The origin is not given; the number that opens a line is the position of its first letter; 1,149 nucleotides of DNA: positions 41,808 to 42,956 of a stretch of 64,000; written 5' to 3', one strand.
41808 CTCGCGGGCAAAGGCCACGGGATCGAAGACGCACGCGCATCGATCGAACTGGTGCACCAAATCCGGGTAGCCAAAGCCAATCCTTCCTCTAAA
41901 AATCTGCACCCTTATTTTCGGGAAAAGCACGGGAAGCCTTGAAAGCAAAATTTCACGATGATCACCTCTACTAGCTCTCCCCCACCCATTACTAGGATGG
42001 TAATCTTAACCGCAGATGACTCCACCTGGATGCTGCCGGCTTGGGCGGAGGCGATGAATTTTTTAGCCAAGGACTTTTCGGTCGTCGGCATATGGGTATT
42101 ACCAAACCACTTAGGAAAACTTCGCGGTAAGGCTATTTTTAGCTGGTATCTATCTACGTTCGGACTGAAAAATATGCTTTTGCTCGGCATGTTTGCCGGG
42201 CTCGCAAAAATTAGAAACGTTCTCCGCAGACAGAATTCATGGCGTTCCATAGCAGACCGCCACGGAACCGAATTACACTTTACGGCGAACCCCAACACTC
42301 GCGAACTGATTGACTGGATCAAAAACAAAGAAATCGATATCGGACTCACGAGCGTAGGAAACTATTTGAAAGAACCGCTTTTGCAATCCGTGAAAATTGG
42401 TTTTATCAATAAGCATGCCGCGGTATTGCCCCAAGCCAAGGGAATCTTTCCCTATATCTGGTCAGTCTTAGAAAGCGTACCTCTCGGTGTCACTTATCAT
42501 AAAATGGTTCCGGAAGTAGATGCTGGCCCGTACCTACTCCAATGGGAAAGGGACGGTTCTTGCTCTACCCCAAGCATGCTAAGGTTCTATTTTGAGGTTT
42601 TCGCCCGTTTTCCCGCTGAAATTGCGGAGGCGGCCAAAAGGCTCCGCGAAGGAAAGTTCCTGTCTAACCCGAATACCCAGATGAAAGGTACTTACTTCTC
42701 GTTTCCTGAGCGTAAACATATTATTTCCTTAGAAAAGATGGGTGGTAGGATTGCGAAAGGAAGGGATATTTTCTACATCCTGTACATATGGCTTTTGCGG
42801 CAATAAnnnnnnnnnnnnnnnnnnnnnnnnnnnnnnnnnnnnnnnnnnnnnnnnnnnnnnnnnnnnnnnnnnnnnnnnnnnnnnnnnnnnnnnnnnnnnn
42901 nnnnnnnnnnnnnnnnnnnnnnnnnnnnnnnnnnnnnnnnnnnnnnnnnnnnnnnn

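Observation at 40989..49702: Arn/Lgm-like lipid-linked aminosugar transfer module interleaved with the WbpB-D-E-I genes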

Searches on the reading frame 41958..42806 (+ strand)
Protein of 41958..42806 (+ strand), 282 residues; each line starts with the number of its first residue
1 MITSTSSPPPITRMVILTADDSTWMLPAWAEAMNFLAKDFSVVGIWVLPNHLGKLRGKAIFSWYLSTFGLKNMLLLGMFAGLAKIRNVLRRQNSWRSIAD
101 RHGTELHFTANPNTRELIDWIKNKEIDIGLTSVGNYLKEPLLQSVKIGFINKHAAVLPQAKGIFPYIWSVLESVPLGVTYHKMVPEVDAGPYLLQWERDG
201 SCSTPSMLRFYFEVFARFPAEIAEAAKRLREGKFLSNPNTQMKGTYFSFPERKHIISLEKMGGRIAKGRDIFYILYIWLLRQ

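Call 4: search_protein_families(library=pfam, proteins=[window:41958-42806:+], max_evalue=0.01)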
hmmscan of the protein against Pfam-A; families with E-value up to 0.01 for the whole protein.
window:41958-42806:+ (282 aa): 1 family
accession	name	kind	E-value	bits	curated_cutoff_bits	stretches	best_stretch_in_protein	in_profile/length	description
PF00551.24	Formyl_trans_N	-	2.4e-06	27.9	26.1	1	119-197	73-153/181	Formyl transferase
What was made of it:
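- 41997..42806 (+): g2: divergent formyltransferase-like protein. The NCBI start is 41997; the longest ORF starts at 41958. It is part of an inserted FT-NodB cassette. Formyl_trans_N scores 27.9 bits against a cut-off of 26.1, over residues 119-197 only (call 4).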

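Call 5: search_protein_families(library=ncbifam, proteins=[window:41958-42806:+], max_evalue=0.01)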
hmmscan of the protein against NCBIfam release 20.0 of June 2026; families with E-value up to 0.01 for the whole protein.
window:41958-42806:+ (282 aa): 4 families
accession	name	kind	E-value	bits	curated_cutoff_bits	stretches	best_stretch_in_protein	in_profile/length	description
TIGR00460.1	fmt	equivalog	1.6e-10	40.6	201.5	1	96-197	50-152/315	methionyl-tRNA formyltransferase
NF005414.0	PRK06988.1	equivalog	1.4e-08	34.1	316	1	94-248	46-201/311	formyltransferase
NF005755.0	PRK07579.1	equivalog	8.5e-08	32.3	238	1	141-257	82-194/245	dTDP-4-amino-4,6-dideoxyglucose formyltransferase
NF005998.1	PRK08125.1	equivalog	4.2e-07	28.7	777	1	98-196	48-148/649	bifunctional UDP-4-amino-4-deoxy-L-arabinose formyltransferase/UDP-glucuronic acid oxidase ArnA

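Call 24: search_solved_structures(query=window:41958-42806:+, max_evalue=0.1, show_alignments=3)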
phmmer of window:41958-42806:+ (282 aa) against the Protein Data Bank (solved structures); distinct sequences matched with E-value up to 0.1: 32.
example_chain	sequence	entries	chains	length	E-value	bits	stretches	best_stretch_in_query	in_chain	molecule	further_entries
4nv1_C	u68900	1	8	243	2.3e-06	30.4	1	143-255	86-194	Formyltransferase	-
6ci2_A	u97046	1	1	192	4.9e-06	29.4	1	136-249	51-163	formyltransferase PseJ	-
6ci4_A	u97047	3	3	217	6.7e-06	28.9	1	136-249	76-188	formyltransferase PseJ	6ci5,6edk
4iqf_A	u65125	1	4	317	1e-05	28.3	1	119-198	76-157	Methionyl-tRNA formyltransferase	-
5jnf_C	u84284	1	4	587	1.9e-05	27.5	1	132-197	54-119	Linear gramicidin synthase subunit A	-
5es6_A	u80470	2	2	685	2.2e-05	27.2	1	132-197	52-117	Linear gramicidin synthase subunit A | Linear gramicidin synthetase subunit A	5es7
6ulz_A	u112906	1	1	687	2.2e-05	27.2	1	132-197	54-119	Linear gramicidin synthase subunit A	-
5es5_A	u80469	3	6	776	2.6e-05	27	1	132-197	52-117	Linear gramicidin synthetase subunit A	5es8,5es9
6mfx_A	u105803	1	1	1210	4.1e-05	26.4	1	132-197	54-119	Linear gramicidin synthase subunit A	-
4yfv_A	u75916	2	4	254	4.2e-05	26.3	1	150-197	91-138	VioF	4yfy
6mfw_A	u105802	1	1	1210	4.4e-05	26.3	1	132-197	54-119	Linear gramicidin synthase subunit A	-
6mfy_A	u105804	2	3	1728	6.5e-05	25.7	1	132-197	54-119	Linear gramicidin synthase subunit A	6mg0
6mfz_A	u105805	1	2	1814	6.8e-05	25.6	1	132-197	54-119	Linear gramicidin synthase subunit A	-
9meh_A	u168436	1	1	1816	6.8e-05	25.6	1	132-197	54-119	Linear gramicidin synthase subunit A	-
9be3_A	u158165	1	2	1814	6.8e-05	25.6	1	132-197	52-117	Linear gramicidin synthase subunit A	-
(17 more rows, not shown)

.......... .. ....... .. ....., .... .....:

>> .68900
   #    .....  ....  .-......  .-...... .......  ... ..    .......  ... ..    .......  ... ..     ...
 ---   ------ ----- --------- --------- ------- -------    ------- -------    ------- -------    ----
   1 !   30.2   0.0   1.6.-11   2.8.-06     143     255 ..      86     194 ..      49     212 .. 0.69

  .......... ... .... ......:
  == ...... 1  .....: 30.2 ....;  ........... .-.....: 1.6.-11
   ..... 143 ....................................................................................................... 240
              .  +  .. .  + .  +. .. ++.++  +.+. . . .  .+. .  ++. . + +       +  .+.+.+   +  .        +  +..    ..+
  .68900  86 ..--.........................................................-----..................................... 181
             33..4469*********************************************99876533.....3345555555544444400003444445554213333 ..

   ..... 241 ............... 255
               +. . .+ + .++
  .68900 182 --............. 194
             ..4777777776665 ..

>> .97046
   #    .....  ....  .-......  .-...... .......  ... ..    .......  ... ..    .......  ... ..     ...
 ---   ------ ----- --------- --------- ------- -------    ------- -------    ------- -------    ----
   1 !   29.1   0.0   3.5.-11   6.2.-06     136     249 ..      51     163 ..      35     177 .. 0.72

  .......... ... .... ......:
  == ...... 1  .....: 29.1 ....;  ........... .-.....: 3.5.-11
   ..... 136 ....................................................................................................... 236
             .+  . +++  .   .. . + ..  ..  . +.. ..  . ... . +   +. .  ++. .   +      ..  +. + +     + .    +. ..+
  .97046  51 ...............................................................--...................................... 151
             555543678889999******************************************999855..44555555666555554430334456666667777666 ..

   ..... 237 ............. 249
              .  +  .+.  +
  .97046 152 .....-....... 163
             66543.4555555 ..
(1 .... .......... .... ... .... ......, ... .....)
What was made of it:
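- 41997..42806 (+): The best PDB matches are WbtJ 4nv1 (30 bits), PseJ and Fmt; ArnA_N scores 23 (call 24).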

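Call 33: find_homologous_proteins(query=window:41958-42806:+, max_evalue=0.001)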
Query window:41958-42806:+ (282 aa): 11 proteins with E <= 0.001 among 886 candidates.
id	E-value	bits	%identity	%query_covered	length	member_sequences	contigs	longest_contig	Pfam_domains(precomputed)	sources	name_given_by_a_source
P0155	7.9e-181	618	100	95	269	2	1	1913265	PF00551.25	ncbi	ncbi:MAG: formyltransferase family protein [Bacteriovoracia bacterium]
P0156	1.8e-57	213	36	96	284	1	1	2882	PF00551.25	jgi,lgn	jgi:hypothetical protein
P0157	5.4e-57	211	41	93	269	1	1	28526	PF00551.25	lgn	-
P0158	2.9e-56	209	37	95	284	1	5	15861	PF00551.25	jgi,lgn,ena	-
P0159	4.0e-54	202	38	93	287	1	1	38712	PF00551.25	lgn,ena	-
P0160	7.2e-54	201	39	93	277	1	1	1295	PF00551.25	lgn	-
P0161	1.3e-50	191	35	93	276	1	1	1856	PF00551.25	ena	-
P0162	1.9e-50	190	38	92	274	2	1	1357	PF00551.25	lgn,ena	-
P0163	3.5e-45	173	35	95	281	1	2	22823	PF00551.25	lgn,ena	-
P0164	1.9e-33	134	40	60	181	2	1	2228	PF00551.25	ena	-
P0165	1.5e-13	69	29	77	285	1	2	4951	PF00551.25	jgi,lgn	-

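Call 34: find_encoding_contigs(protein=P0157, flank=8000, max_places=1)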
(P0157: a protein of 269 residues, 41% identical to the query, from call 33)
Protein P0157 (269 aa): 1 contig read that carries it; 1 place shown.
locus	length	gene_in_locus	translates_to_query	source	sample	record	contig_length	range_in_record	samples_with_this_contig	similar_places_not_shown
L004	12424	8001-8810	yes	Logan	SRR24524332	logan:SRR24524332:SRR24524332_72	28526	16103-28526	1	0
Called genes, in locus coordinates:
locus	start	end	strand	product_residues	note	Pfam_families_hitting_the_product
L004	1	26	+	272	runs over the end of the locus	PF05721:PhyH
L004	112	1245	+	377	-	-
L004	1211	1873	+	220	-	PF00117:GATase, PF01174:SNO (faint), PF07722:Peptidase_C26 (faint)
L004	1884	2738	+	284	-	PF00977:His_biosynth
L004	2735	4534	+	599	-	PF13302:Acetyltransf_3, PF00583:Acetyltransf_1 (weak)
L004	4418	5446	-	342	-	-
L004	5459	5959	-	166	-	-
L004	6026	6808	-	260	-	PF05711:TylF, PF13578:Methyltransf_24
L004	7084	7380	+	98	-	-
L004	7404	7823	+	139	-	-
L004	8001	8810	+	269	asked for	PF00551:Formyl_trans_N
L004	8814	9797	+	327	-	PF01522:Polysacc_deac_1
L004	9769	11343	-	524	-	-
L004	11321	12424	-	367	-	?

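Call 35: find_encoding_contigs(protein=P0159, flank=8000, max_places=1)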
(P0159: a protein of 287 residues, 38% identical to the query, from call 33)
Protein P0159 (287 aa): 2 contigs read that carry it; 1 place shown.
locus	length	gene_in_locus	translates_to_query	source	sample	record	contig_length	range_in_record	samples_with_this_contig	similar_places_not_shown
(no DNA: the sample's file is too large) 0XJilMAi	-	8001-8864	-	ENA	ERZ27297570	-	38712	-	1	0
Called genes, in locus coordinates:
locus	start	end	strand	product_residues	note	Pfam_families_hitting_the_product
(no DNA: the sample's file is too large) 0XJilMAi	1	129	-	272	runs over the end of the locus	PF01370:Epimerase, PF04321:RmlD_sub_bind, PF16363:GDP_Man_Dehyd, PF01073:3Beta_HSD, PF02719:Polysacc_synt_2, PF07993:NAD_binding_4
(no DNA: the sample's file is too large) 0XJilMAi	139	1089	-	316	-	PF01073:3Beta_HSD, PF01370:Epimerase, PF02719:Polysacc_synt_2, PF04321:RmlD_sub_bind, PF07993:NAD_binding_4, PF13460:NAD_binding_10, PF16363:GDP_Man_Dehyd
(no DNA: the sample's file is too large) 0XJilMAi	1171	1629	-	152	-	PF00908:dTDP_sugar_isom, PF05523:FdtA (weak), PF14667:Polysacc_synt_C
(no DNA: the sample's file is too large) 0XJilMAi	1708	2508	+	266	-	PF01488:Shikimate_DH (weak), PF02737:3HCDH_N, PF03446:NAD_binding_2 (weak), PF00725:3HCDH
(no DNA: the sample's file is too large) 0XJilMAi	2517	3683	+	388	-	PF06662:C5-epim_C (faint), PF09492:Pec_lyase (faint), PF07470:Glyco_hydro_88 (faint), PF13243:SQHop_cyclase_C (weak), PF25840:Ulvan_lyase_N (faint)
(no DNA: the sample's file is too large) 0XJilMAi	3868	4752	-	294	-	PF02522:Antibiotic_NAT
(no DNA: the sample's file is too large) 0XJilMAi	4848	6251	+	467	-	PF02310:B12-binding, PF04055:Radical_SAM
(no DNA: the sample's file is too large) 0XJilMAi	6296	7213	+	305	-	PF01073:3Beta_HSD, PF01370:Epimerase, PF02719:Polysacc_synt_2 (weak), PF04321:RmlD_sub_bind, PF16363:GDP_Man_Dehyd, PF07993:NAD_binding_4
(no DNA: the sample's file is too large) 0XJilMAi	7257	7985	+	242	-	PF13641:Glyco_tranf_2_3 (weak), PF00535:Glycos_transf_2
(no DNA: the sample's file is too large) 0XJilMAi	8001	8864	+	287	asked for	PF00551:Formyl_trans_N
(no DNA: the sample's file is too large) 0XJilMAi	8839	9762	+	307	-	PF01522:Polysacc_deac_1, PF10096:DUF2334 (weak)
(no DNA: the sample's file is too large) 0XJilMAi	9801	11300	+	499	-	PF02366:PMT, PF13231:PMT_2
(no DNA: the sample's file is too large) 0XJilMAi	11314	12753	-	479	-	PF01943:Polysacc_synt, PF13440:Polysacc_synt_3, PF01554:MatE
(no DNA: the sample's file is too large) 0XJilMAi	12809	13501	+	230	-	PF02348:CTP_transf_3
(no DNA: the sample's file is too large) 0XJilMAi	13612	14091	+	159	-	PF13404:HTH_AsnC-type, PF13412:HTH_24, PF01037:AsnC_trans_reg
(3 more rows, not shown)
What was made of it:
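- ERZ27297570 has SDR-GT2-FT-NodB-PMT_2 with a DegT 6 kb downstream (call 35).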

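Call 36: find_encoding_contigs(protein=P0163, flank=8000, max_places=1)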
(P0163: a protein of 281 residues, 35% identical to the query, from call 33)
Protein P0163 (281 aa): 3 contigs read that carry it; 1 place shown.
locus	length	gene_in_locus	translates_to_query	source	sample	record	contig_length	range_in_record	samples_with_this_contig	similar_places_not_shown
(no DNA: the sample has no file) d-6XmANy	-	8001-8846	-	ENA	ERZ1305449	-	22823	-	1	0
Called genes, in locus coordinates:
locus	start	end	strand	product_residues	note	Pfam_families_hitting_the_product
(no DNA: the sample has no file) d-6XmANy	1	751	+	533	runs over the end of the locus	PF01408:GFO_IDH_MocA, PF02894:GFO_IDH_MocA_C (weak), PF22725:GFO_IDH_MocA_C3, PF25084:LbH_EIF2B, PF25087:GMPPB_C (weak), PF00132:Hexapep, PF14602:Hexapep_2 (weak), PF25087:GMPPB_C (weak)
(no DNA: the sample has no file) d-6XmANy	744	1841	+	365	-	PF02350:Epimerase_2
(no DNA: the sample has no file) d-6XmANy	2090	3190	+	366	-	PF00155:Aminotran_1_2, PF01041:DegT_DnrJ_EryC1, PF01212:Beta_elim_lyase (weak)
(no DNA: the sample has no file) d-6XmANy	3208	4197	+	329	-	PF00106:adh_short (weak), PF01073:3Beta_HSD, PF01370:Epimerase, PF02719:Polysacc_synt_2, PF04321:RmlD_sub_bind, PF13460:NAD_binding_10, PF16363:GDP_Man_Dehyd, PF07993:NAD_binding_4, +1 more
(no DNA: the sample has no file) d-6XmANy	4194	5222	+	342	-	PF01073:3Beta_HSD, PF01370:Epimerase, PF02719:Polysacc_synt_2 (weak), PF04321:RmlD_sub_bind, PF16363:GDP_Man_Dehyd, PF07993:NAD_binding_4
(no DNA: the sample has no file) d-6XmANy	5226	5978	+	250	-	PF00535:Glycos_transf_2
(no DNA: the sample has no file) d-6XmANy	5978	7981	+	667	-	-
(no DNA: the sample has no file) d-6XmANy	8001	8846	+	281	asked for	PF00551:Formyl_trans_N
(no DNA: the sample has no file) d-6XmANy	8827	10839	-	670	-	-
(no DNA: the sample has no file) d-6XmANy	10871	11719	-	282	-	PF01522:Polysacc_deac_1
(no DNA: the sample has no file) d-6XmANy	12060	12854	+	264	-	PF08241:Methyltransf_11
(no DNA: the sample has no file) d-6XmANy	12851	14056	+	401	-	PF00155:Aminotran_1_2 (weak), PF01041:DegT_DnrJ_EryC1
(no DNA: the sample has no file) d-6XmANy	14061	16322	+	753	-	-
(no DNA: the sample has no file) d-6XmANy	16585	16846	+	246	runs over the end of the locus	PF13489:Methyltransf_23, PF08241:Methyltransf_11, PF08242:Methyltransf_12 (faint), PF13649:Methyltransf_25 (weak), PF13847:Methyltransf_31 (weak)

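Call 44: find_related_loci(query=A3, collection=genome_contigs, flank=10000)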
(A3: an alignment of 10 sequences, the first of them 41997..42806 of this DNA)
Query A3 (269 aa) in genome_contigs; peptide patterns used: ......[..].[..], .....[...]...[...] (x = any residue, [..] = any of these).
51 stretches matched a pattern; 5 encode a relative of the query (tblastn E <= 1e-3); 5 distinct loci.
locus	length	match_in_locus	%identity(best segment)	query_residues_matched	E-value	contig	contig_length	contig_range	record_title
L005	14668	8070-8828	37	1-260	9e-61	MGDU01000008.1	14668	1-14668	MAG: Candidatus Uhrbacteria bacterium RIFCSPHIGHO2_02_FULL_46_47 rifcsphigho2_02_scaffold_19819, whole genome shotgun se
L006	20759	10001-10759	38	1-260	1e-60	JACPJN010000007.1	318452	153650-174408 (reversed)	MAG: Candidatus Uhrbacteria bacterium isolate NC_groundwater_469_Ag_B-0.1um_52_25 S34_3B_scaffold_367505, whole genome s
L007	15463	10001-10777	37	1-260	3e-59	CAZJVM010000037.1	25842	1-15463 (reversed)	MAG TPA_asm: uncultured bacterium isolate binchicken_co275_165 genome assembly, contig: NODE_2242_length_25842_cov_15.88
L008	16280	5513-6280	35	1-259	6e-56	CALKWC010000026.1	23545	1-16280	MAG TPA_asm: uncultured Marinilabiliales bacterium isolate SRR5894287_bin.66_CONCOCT_v1.1_MAG genome assembly, contig: E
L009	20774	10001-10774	37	1-259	1e-52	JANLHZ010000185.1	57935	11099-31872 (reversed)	MAG: Planctomycetota bacterium isolate S40-2 k99_263685, whole genome shotgun sequence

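Call 49: search_protein_families(library=pfam, proteins=[L008:1660-3777:+, L008:7927-10071:-, L008:7226-7930:+, L007:7127-8734:-, L007:8880-9869:+, L007:11775-13523:+, L009:11724-13589:-, L009:8165-9403:+, L005:6892-8043:+, L005:9713-10477:+], max_evalue=0.01)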
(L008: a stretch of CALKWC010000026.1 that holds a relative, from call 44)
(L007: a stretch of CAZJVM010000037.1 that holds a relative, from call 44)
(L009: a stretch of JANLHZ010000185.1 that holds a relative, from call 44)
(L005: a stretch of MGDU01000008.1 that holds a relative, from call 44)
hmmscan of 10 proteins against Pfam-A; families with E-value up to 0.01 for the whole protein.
L008:1660-3777:+ (705 aa): 22 families
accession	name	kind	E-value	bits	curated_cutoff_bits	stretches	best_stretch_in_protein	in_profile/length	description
PF00515.34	TPR_1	-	2.2e-46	154.3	27.8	5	594-625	3-34/34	Tetratricopeptide repeat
PF07719.23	TPR_2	-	1.7e-40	134.2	27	4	593-625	2-34/34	Tetratricopeptide repeat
PF13414.12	TPR_11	-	7.3e-30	102.8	26.8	4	599-638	1-40/42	TPR repeat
PF13181.12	TPR_8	-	9.6e-28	94.4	25.7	3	594-625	3-34/34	Tetratricopeptide repeat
PF13431.12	TPR_17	-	1.4e-26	90.9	24.4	1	614-646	1-33/34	Tetratricopeptide repeat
PF13432.12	TPR_16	-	4.7e-24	84.9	32.7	2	596-645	1-50/65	Tetratricopeptide repeat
PF13424.12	TPR_12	-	3.2e-21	75.7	30.1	4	595-655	6-74/77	Tetratricopeptide repeat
PF13371.12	TPR_9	-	3.3e-15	56.3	35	1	598-662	1-65/73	Tetratricopeptide repeat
PF14559.12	TPR_19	-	2.8e-14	53.6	25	1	604-653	3-52/68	Tetratricopeptide repeat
PF13428.12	TPR_14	-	1.2e-11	44.5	23.5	1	595-632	4-41/44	Tetratricopeptide repeat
PF13174.12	TPR_6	-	5.3e-11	42.9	26.3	0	594-624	2-32/33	Tetratricopeptide repeat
PF13176.12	TPR_7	-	1.1e-10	41.1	27.9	1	596-626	3-35/36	Tetratricopeptide repeat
PF13374.12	TPR_10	-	2.2e-10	40.6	27.5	0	492-519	4-31/42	Tetratricopeptide repeat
PF10516.15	SHNi-TPR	-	1.5e-08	34.5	21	0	594-620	3-29/38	SHNi-TPR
PF24575.1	TPR_Slam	-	6e-08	33.5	35.2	1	574-649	31-104/104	Surface lipoprotein assembly modifier, N-terminal TPR repeats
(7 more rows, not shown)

L008:7927-10071:- (714 aa): 3 families
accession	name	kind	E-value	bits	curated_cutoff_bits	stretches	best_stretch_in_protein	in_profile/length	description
PF02690.20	Na_Pi_cotrans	-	1.9e-67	225.9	29.1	2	172-307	1-136/137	Na+/Pi-cotransporter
PF01895.24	PhoU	-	2.1e-16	60.5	23.5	2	514-593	2-82/89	PhoU domain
PF02369.22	Big_1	-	1.9e-05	25.1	34.9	1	55-142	3-84/93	Bacterial Ig-like domain (group 1)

L008:7226-7930:+ (234 aa): 9 families
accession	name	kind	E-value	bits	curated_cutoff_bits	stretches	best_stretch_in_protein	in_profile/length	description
PF13649.12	Methyltransf_25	-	4.3e-13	50.2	27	1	34-123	1-93/97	Methyltransferase domain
PF08241.18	Methyltransf_11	-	4.3e-13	50.1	21.2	1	35-131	1-95/95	Methyltransferase domain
PF13847.12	Methyltransf_31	-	2.6e-12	47.1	27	1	30-140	3-118/145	Methyltransferase domain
PF13489.12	Methyltransf_23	-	4.7e-10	39.9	27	1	25-138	16-123/164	Methyltransferase domain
PF08242.18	Methyltransf_12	-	3.6e-07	31.3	30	1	35-128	1-97/98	Methyltransferase domain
PF01209.24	Ubie_methyltran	-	3.5e-05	23.7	20.1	1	22-134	39-154/233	ubiE/COQ5 methyltransferase family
PF00891.24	Methyltransf_2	-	5.3e-05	23.1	22.3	1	22-133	55-166/210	O-methyltransferase domain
PF24675.1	NpmA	-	0.0015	18.3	60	1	34-89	27-91/214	16S rRNA (adenine(1408)-N(1))-methyltransferase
PF02353.26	CMAS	-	0.0079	16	27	1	28-78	60-109/273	Mycolic acid cyclopropane synthetase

L007:7127-8734:- (535 aa): 1 family
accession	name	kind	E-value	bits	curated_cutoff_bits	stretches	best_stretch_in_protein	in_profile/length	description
PF09318.15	Glyco_trans_A_1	-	0.0017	18.4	27.4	0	86-129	21-64/199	Glycosyl transferase 1 domain A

L007:8880-9869:+ (329 aa): 1 family
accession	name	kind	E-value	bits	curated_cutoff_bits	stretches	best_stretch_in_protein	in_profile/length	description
PF04166.17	PdxA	-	5.5e-105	351.3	27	1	33-325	3-286/286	Pyridoxal phosphate biosynthetic protein PdxA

L007:11775-13523:+ (582 aa): 23 families
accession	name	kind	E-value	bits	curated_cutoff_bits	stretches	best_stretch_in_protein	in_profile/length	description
PF13177.12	DNA_pol3_delta2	-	1.6e-48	165.2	27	1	49-207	1-160/161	DNA polymerase III, delta subunit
PF12169.13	DNA_pol3_gamma3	-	2.9e-15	56.8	24.4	1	262-401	1-143/143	DNA polymerase III subunits gamma and tau domain III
PF00004.35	AAA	-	2.8e-13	50.9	21.2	1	71-201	2-125/131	ATPase family associated with various cellular activities (AAA)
PF22608.2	DNAX_ATPase_lid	-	3.2e-12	46.5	27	1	214-257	4-47/49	DNA polymerase III clamp loader subunit, ATPase lid domain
PF05496.18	RuvB_N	-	2.2e-08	34.4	27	1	40-111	2-78/159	Holliday junction DNA helicase RuvB P-loop domain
PF13401.12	AAA_22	-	8.6e-07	29.8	27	1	70-185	8-122/130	AAA domain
PF13191.12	AAA_16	-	1.7e-06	29.1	32.6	1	47-113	2-75/167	AAA ATPase domain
PF07728.20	AAA_5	-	1.7e-06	28.5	22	1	70-174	2-92/139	AAA domain (dynein-related subfamily)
PF13604.12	AAA_30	-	1e-05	25.8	27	1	68-174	19-114/191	AAA domain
PF13173.12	AAA_14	-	4.2e-05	24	27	1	69-192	4-104/129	AAA domain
PF16193.11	AAA_assoc_2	-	4.5e-05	24.1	34.3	1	222-271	2-55/81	AAA C-terminal domain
PF06068.19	TIP49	-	5.3e-05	23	23.8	0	151-177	277-303/347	TIP49 P-loop domain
PF21960.2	RCF1-5-like_lid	-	0.00012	22.4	27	1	216-253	3-41/43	RCF1/5-like, AAA+ ATPase lid domain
PF13245.12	AAA_19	-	0.00015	22.3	25.1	1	60-192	4-130/134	AAA domain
PF20720.3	nSTAND3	-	0.0006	20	27.2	1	54-94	4-44/155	Novel STAND NTPase 3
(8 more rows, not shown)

L009:11724-13589:- (621 aa): 20 families
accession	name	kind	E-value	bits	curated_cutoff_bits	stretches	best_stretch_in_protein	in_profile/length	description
PF01583.26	APS_kinase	-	2.3e-65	219.7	21.1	1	445-594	1-151/152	Adenylylsulphate kinase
PF00009.33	GTP_EFTU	-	1.8e-50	171.6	26.5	1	3-188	2-177/188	Elongation factor Tu GTP binding domain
PF22594.2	GTP-eEF1A_C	-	3.4e-17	63.1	27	1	309-409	1-101/101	GTP-eEF1A C-terminal domain-like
PF13671.12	AAA_33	-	1.1e-10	42.4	27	1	449-560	2-114/143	AAA domain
PF01926.29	MMR_HSR1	-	1.3e-09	38.6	21.9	1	6-143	1-113/113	50S ribosome-binding GTPase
PF03029.23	ATP_bind_1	-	1.1e-05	25.8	27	0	79-158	89-180/240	Conserved hypothetical ATP binding protein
PF08433.16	KTI12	-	1.2e-05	25.4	22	1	448-506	3-58/271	Chromatin associated protein KTI12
PF03193.22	RsgA_GTPase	-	1.8e-05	25.1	30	0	102-170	20-84/174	RsgA GTPase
PF13238.12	AAA_18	-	3.6e-05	24.7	29.4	1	451-560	3-107/128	AAA domain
PF03144.31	GTP_EFTU_D2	-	5e-05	24.1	30.3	1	234-285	3-58/73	Elongation factor Tu domain 2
PF00025.27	Arf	-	0.00016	21.7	22.3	0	103-194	80-171/174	ADP-ribosylation factor family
PF02492.25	cobW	-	0.0005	20.2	20.7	0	96-162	106-173/180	CobW/HypB/UreG, nucleotide-binding domain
PF03308.22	MeaB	-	0.00056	19.4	23.1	0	445-480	32-67/273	Methylmalonyl Co-A mutase-associated GTPase MeaB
PF08477.19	Roc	-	0.00058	20.5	27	0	57-145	22-119/119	Ras of Complex, Roc, domain of DAPkinase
PF09439.16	SRPRB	-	0.00074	19.4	25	0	5-130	4-98/178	Signal recognition particle receptor beta subunit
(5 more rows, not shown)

L009:8165-9403:+ (412 aa): 1 family
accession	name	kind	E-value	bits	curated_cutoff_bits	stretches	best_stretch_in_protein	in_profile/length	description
PF00809.28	Pterin_bind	-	5.9e-85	285.2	25.5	1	145-385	1-244/244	Pterin binding enzyme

L005:6892-8043:+ (383 aa): 1 family
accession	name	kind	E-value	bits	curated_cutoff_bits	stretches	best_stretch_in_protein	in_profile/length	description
PF00884.28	Sulfatase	-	2.6e-11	43.8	25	1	3-104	3-109/301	Sulfatase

L005:9713-10477:+ (254 aa): 1 family
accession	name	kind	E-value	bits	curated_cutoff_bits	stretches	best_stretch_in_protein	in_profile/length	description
PF03372.29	Exo_endo_phos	-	3.5e-15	56.8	24.5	1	8-245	3-225/225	Endonuclease/Exonuclease/phosphatase family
